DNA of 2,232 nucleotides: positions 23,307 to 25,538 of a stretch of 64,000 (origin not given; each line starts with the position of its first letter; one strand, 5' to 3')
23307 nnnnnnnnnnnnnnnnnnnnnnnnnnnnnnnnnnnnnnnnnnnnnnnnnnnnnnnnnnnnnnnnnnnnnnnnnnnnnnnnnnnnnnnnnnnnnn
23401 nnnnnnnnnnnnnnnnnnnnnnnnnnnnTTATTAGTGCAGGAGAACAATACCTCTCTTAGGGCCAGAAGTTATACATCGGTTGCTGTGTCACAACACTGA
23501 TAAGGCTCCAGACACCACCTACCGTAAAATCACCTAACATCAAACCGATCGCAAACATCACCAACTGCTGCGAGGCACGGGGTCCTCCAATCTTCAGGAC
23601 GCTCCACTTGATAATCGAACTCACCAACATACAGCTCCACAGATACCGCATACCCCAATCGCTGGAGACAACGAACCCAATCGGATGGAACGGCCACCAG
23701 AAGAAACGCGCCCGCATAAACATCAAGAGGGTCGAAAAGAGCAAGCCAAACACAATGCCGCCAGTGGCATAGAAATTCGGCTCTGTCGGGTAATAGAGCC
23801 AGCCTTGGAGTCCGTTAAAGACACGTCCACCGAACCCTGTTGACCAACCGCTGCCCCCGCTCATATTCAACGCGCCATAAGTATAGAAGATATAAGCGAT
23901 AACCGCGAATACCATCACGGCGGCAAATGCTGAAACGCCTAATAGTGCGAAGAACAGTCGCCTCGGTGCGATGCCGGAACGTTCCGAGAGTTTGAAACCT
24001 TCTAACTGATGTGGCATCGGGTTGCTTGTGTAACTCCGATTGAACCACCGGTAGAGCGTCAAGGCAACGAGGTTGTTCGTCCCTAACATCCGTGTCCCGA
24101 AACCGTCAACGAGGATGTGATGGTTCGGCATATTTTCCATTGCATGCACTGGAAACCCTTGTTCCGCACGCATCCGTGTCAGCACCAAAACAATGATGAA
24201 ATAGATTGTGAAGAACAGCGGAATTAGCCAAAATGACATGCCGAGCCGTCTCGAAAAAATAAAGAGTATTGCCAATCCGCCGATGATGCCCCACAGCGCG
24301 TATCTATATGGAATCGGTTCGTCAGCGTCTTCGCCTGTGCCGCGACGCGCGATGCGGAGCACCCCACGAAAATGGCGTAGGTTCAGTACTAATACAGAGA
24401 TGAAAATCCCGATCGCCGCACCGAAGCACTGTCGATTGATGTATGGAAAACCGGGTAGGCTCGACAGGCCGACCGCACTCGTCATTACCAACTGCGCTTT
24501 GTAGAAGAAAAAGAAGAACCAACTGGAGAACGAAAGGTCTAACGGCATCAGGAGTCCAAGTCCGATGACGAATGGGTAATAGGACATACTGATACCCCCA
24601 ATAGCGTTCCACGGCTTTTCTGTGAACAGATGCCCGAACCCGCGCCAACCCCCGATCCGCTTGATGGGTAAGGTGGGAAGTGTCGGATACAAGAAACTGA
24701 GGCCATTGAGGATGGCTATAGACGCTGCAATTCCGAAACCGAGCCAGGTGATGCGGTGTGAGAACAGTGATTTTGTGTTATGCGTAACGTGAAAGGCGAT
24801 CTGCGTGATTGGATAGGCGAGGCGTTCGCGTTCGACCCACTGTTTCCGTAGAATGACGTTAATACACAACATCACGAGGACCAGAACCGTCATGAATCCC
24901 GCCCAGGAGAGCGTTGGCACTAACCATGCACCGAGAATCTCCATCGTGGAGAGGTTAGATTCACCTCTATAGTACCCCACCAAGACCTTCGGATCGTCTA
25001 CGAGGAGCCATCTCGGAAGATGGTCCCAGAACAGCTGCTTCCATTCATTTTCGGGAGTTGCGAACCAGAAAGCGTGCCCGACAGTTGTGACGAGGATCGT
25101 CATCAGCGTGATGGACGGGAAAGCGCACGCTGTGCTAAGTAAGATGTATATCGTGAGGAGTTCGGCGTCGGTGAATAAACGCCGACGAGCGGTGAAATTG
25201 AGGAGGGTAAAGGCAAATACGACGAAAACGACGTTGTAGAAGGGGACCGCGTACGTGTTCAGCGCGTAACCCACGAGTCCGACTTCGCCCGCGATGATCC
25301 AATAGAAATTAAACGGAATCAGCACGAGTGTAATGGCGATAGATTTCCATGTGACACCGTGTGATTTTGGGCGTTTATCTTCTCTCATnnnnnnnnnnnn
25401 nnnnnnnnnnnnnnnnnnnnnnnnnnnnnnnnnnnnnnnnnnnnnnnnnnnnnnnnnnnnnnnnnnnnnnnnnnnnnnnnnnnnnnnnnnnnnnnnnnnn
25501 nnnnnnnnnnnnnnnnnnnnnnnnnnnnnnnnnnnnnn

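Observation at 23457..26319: Operon coupling a fused NTase-HEPN protein to a 643-aa polytopic membrane protein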

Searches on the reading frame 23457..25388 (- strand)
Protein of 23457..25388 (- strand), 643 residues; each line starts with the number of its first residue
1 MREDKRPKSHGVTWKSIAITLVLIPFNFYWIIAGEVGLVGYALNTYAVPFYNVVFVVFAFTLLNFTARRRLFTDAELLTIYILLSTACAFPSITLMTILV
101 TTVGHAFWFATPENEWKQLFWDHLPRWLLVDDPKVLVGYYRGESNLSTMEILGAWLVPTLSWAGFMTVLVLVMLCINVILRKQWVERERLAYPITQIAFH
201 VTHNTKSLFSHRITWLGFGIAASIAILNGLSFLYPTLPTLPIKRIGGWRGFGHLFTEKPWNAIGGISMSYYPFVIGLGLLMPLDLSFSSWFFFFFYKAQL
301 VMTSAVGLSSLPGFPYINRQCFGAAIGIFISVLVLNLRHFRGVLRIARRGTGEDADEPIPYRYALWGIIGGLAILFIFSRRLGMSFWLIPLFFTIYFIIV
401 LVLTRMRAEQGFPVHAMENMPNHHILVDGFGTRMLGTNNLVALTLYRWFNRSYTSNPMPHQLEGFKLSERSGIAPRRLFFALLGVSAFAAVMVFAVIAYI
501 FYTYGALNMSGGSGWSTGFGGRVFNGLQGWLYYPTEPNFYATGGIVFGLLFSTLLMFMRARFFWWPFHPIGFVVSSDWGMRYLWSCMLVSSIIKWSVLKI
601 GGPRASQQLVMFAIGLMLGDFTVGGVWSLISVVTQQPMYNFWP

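Call 3: search_protein_families(library=pfam, proteins=[window:23457-25388:-], max_evalue=0.01)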
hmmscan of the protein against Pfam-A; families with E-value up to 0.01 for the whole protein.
window:23457-25388:- (643 aa): 2 families
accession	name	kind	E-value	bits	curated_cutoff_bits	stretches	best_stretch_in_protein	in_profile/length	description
PF20581.3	DUF6785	-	1.2e-149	499.5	25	1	13-505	1-498/498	Family of unknown function (DUF6785)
PF20580.3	DUF6784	-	8.5e-33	113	26.4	1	544-643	3-101/101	Domain of unknown function (DUF6784)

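Call 4: search_protein_families(library=ncbifam, proteins=[window:23457-25388:-], max_evalue=0.01)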
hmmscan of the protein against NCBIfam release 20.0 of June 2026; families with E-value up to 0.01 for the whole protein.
window:23457-25388:- (643 aa): 0 families

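Call 8: find_homologous_proteins(query=window:23457-25388:-)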
Query window:23457-25388:- (643 aa): 1280 proteins with E <= 0.001 among 8000 candidates; the best 120 are listed.
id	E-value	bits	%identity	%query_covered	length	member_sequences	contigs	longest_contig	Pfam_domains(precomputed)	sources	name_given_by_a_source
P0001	0.0e+0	1321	88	100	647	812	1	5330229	PF20580.4,PF20581.4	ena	-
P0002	0.0e+0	1285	86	100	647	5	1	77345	PF20580.4,PF20581.4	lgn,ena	-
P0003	0.0e+0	1274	84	100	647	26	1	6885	PF20580.4,PF20581.4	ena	-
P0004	0.0e+0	1260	85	99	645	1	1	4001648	PF20580.4,PF20581.4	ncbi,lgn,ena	-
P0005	0.0e+0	1258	83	100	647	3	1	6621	PF20580.4,PF20581.4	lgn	-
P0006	0.0e+0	1247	83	100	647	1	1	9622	PF20580.4,PF20581.4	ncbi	-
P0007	0.0e+0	1163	78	100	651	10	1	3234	PF20580.4,PF20581.4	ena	-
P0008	0.0e+0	1022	68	99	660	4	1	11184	PF20580.4,PF20581.4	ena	-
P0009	2.6e-296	1003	67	99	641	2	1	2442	PF20580.4,PF20581.4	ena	-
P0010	2.5e-294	996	67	99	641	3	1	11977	PF20580.4,PF20581.4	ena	-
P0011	3.8e-289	979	65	99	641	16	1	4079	PF20580.4,PF20581.4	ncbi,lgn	-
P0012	5.5e-288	976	66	99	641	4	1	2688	PF20580.4,PF20581.4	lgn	-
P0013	8.5e-283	958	65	99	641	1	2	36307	PF20580.4,PF20581.4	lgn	-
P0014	2.8e-281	953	65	99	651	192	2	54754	PF20580.4,PF20581.4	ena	-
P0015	2.9e-279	947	65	99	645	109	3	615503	PF20580.4,PF20581.4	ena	-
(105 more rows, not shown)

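Call 11: find_encoding_contigs(protein=P0001, flank=8000, max_places=6)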
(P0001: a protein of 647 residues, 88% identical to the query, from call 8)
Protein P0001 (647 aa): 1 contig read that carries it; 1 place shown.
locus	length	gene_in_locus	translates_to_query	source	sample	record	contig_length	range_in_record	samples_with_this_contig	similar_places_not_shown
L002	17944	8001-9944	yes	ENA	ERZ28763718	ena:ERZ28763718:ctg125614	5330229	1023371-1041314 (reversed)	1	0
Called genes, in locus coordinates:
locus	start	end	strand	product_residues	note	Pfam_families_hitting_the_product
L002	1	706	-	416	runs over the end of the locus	PF12832:MFS_1_like (faint), PF07690:MFS_1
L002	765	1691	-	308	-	PF00580:UvrD-helicase, PF01443:Viral_helicase1, PF13245:AAA_19 (weak), PF13087:AAA_12 (weak), PF13361:UvrD_C, PF13538:UvrD_C_2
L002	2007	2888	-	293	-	PF12760:Zn_ribbon_IS1595, PF12762:DDE_Tnp_IS1595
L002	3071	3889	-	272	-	PF00580:UvrD-helicase, PF13086:AAA_11, PF13245:AAA_19, PF01541:GIY-YIG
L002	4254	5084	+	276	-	PF00106:adh_short, PF08659:KR, PF23441:SDR, PF13561:adh_short_C2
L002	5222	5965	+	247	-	PF02586:SRAP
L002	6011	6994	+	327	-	PF00676:E1_dh, PF02775:TPP_enzyme_C (weak)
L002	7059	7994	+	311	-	PF18765:Polbeta, PF20797:HepT-like_2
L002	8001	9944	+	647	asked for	PF20581:DUF6785, PF20580:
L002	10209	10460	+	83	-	-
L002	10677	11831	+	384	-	-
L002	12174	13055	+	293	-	PF12760:Zn_ribbon_IS1595, PF12762:DDE_Tnp_IS1595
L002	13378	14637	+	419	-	PF00575:S1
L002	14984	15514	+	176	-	-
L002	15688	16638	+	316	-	PF22600:MTPAP-like_central (faint), PF18765:Polbeta (weak), PF20797:HepT-like_2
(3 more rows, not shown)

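Call 13: find_related_loci(query=A1, collection=genome_contigs, flank=8000)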
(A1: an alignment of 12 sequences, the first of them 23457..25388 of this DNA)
Query A1 (643 aa) in genome_contigs; peptide patterns used: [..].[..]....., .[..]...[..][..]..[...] (x = any residue, [..] = any of these).
597 stretches matched a pattern (row limit reached: there are more); 585 encode a relative of the query (tblastn E <= 1e-3); the best 80 are kept; 80 distinct loci.
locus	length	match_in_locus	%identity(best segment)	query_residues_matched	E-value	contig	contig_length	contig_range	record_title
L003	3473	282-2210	93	1-643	0e+0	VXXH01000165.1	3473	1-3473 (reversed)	MAG: Candidatus Poribacteria bacterium isolate SB0668_bin_37 NODE_11298_length_3473_cov_7.830310, whole genome shotgun s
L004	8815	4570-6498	92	1-643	0e+0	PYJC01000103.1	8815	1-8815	MAG: Candidatus Poribacteria bacterium isolate PCPOR1 Ga0206387_1103, whole genome shotgun sequence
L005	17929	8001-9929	91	1-643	0e+0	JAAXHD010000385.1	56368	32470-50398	MAG: Candidatus Poribacteria bacterium isolate Plut_88880 unfiltered_Plut_88880_genomic_contig_101399, whole genome shot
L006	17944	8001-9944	86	1-643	0e+0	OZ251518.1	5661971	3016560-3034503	MAG: Candidatus Poribacteria bacterium isolate 51d61e84-101f-473b-a9d4-7d02d52c7b93 genome assembly, chromosome: 1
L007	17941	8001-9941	88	1-643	0e+0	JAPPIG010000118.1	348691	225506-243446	MAG: Candidatus Poribacteria bacterium isolate RHO2_bin_17 NODE_22_length_348691_cov_66.628455, whole genome shotgun seq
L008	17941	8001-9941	87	1-643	0e+0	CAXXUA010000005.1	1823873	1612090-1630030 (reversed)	MAG: Candidatus Poribacteria bacterium isolate 64057701-0cd0-4337-b80b-d127c366c46f genome assembly, contig: contig_5, w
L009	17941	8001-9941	86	1-643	0e+0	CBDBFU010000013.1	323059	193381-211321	MAG: Candidatus Poribacteria bacterium isolate 0db8f60b-b66d-466f-879a-884326031337 genome assembly, contig: contig_13,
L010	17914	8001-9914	65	9-643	0e+0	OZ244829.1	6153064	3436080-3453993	MAG: Candidatus Poribacteria bacterium isolate f10cb695-1b13-44a5-8b8c-8d396a4a49c1 genome assembly, chromosome: 1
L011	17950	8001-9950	64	2-643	0e+0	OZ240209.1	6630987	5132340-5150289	MAG: Candidatus Poribacteria bacterium isolate 386b7814-a0df-4328-ba8d-cea90b69f229 genome assembly, chromosome: 1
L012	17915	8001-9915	64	9-643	0e+0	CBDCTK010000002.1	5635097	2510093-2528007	MAG: Candidatus Poribacteria bacterium isolate 5e1f03a3-4ce1-415a-a4c9-4ecbe52226bd genome assembly, contig: contig_2, w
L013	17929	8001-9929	96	1-643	0e+0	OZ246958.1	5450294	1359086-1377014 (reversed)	MAG: Candidatus Poribacteria bacterium isolate eb1091dc-daf2-4aeb-812c-2eaa76c9e045 genome assembly, chromosome: 1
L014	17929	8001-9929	90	1-643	0e+0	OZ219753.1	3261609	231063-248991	MAG: Candidatus Poribacteria bacterium isolate 1eb63393-43b3-4ba7-aba7-ea4ddc7e67a3 genome assembly, chromosome: 4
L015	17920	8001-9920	42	9-643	5e-168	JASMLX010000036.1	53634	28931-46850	MAG: Candidatus Poribacteria bacterium isolate Arabian9_MAG_50 NODE_36_length_53634_cov_6.241220, whole genome shotgun s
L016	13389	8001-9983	41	3-643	1e-165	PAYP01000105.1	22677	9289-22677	MAG: Candidatus Poribacteria bacterium isolate SAT10 254679, whole genome shotgun sequence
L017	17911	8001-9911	43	9-643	9e-164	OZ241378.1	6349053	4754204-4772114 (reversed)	MAG: Candidatus Poribacteria bacterium isolate 8f0f5501-85a9-4e66-9deb-4e7c08d09c04 genome assembly, chromosome: 1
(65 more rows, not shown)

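Call 24: search_solved_structures(query=A1, max_evalue=10)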
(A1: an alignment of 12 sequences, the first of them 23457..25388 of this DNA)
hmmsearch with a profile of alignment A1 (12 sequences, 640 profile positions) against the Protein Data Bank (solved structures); distinct sequences matched with E-value up to 10: 0.

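Call 36: predict_structure(alignment_id=A1)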
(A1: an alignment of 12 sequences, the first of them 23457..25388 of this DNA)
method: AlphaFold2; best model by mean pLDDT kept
length: 643 residues; sequences in the alignment: 12
mean_pLDDT: 77.0   pTM: 0.82
mean pLDDT of the five models: 77.0, 75.6, 75.4, 75.2, 73.3
residues with pLDDT >= 90: 79; 70-90: 409; 50-70: 108; < 50: 47
segments of 3 or more residues with pLDDT < 50: 1-7, 38-48, 106-108, 110-113, 456-460, 509-517
pLDDT, mean of each block of 10 residues (from residue 1): 43 86 84 56 49 83 83 88 81 70 56 54 75 76 72 84 86 86 73 72 78 91 85 73 51 70 74 83 84 87 81 76 88 85 83 75 92 94 92 87 74 54 81 89 74 50 69 85 89 82 61 49 73 86 90 89 81 75 80 90 87 89 83 69 50
secondary structure, 60 per line:
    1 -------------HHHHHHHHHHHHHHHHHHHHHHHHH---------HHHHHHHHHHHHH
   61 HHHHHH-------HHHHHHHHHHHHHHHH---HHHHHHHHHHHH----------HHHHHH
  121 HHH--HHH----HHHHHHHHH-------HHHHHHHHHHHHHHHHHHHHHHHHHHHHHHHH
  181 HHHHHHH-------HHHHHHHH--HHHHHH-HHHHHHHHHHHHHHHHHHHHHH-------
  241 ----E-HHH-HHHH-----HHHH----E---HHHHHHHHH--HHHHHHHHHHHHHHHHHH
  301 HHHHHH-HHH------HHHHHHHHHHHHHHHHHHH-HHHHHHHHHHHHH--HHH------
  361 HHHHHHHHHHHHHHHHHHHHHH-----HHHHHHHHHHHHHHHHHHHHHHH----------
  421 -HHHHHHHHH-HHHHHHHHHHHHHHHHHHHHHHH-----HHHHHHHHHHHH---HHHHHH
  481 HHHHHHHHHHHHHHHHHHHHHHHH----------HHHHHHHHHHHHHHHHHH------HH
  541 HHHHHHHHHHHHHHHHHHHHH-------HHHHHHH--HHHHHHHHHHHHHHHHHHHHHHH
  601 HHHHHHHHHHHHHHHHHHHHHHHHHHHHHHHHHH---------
elements in order: H14-38 H48-66 H74-89 H93-104 H115-123 H133-141 H149-187 H195-202 H205-210 H212-233 H251-254 H260-263 H272-280 H283-306 H317-335 H337-349 H361-382 H388-410 H422-430 H432-454 H460-471 H475-504 H515-532 H539-561 H569-575 H578-634

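Call 40: fold_search(model_id=the predicted structure, library=pdb)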
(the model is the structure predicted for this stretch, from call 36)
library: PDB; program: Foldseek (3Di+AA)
matches with E <= 10: 247; with E <= 0.001: 2
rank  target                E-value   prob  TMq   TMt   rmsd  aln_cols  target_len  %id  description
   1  7wst_A                5.2e-09  1.00  0.67  0.71   7.1       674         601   14  Cryo-EM structure of the barley Yellow stripe 1 transporter in complex with Fe(III)-DMA (released 2022-11-30)
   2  7wsr_A                9.5e-08  1.00  0.66  0.70   6.9       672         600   13  Cryo-EM structure of the barley Yellow stripe 1 transporter (released 2022-11-30)
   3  8b37_B                3.9e-02  0.14  0.11  0.10  27.9       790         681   12  Crystal structure of Pyrobaculum aerophilum potassium-independent proton pumping membrane integral pyrophosphatase in  (released 2024-01-17)
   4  9g8j_B                6.9e-02  0.13  0.12  0.12  28.7       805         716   12  Structure of K+-dependent Na+-PPase from Thermotoga maritima in complex with zoledronate (released 2025-06-04)
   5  4av3_B                7.8e-02  0.08  0.10  0.09  28.3       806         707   12  Crystal structure of Thermotoga Maritima sodium pumping membrane integral pyrophosphatase with metal ions in active si (released 2012-08-08)
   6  9i5z_A                1.2e-01  0.11  0.10  0.12  25.1       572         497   15  Upregulated state of BetP in potassium (released 2026-02-18)
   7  8czj_B                1.7e-01  0.18  0.10  0.17  26.0       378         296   13  A bacteria Zrt/Irt-like protein in the apo state (released 2023-02-22)
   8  5lzq_A                1.7e-01  0.07  0.10  0.09  27.4       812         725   13  Crystal structure of Thermotoga maritima sodium pumping membrane integral pyrophosphatase in complex with imidodiphosp (released 2016-12-14)
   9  4llh_A                2.3e-01  0.14  0.13  0.15  25.1       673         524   13  Substrate bound outward-open state of the symporter BetP (released 2014-05-07)
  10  8b37_A                2.6e-01  0.06  0.10  0.10  27.7       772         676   11  Crystal structure of Pyrobaculum aerophilum potassium-independent proton pumping membrane integral pyrophosphatase in  (released 2024-01-17)
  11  6aft_A                3.0e-01  0.08  0.12  0.11  28.0       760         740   12  Proton pyrophosphatase - E301Q (released 2019-04-10)
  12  5lzr_A                3.5e-01  0.05  0.09  0.09  25.9       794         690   13  Crystal structure of Thermotoga maritima sodium pumping membrane integral pyrophosphatase in complex with tungstate an (released 2016-12-14)
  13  9mnd_C                3.7e-01  0.08  0.09  0.11  25.4       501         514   12  Band 3 OF/IF1 (released 2025-12-10)
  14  9gkk_A                3.7e-01  0.07  0.09  0.10  25.2       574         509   13  BetP heterotrimeric complex (released 2025-09-10)
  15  7z6n_A                3.8e-01  0.13  0.10  0.18  25.3       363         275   13  Crystal structure of Zn2+-transporter BbZIP in a metal-stripped state (released 2022-08-10)
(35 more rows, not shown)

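Call 41: search_protein_families(library=pfam, proteins=[window:23457-25388:-], max_evalue=10)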
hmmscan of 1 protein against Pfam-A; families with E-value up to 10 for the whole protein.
window:23457-25388:- (643 aa): 2 families
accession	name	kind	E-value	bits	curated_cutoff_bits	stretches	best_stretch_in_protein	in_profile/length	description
PF20581.3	DUF6785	-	1.2e-149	499.5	25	1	13-505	1-498/498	Family of unknown function (DUF6785)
PF20580.3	DUF6784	-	8.5e-33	113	26.4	1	544-643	3-101/101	Domain of unknown function (DUF6784)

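Call 42: search_protein_families(library=padloc, proteins=[window:23457-25388:-], max_evalue=0.01)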
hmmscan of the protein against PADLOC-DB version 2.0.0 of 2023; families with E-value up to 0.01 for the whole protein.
window:23457-25388:- (643 aa): 0 families

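Call 86: search_protein_representatives(alignment_id=A1)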
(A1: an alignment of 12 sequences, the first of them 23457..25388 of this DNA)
Query: 12 sequences, 640 profile positions. Proteins with E-value up to 0.001 (for the whole library): 7136; up to 1e-10: 5185; up to 1e-30: 2473. The best 150 are listed.
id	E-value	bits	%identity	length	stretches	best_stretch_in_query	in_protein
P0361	5.2e-254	861.4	-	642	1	7-639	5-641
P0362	1.2e-253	860.2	-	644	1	7-639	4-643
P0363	3.8e-253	858.5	-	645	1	3-639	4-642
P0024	3.0e-250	848.9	-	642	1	7-640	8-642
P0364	8.6e-248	840.8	-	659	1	5-639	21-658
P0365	6.7e-244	828.0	-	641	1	8-640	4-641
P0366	1.6e-241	820.1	-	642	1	6-639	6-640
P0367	5.8e-238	808.4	-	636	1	4-639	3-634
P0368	1.7e-237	806.8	-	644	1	6-639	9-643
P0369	1.2e-233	794.1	-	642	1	5-639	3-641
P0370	2.9e-231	786.2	-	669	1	7-640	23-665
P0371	3.3e-231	786.0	-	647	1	1-639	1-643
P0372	3.8e-227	772.6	-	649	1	4-640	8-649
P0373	1.5e-225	767.3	-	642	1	10-640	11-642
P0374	2.9e-225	766.4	-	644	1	6-635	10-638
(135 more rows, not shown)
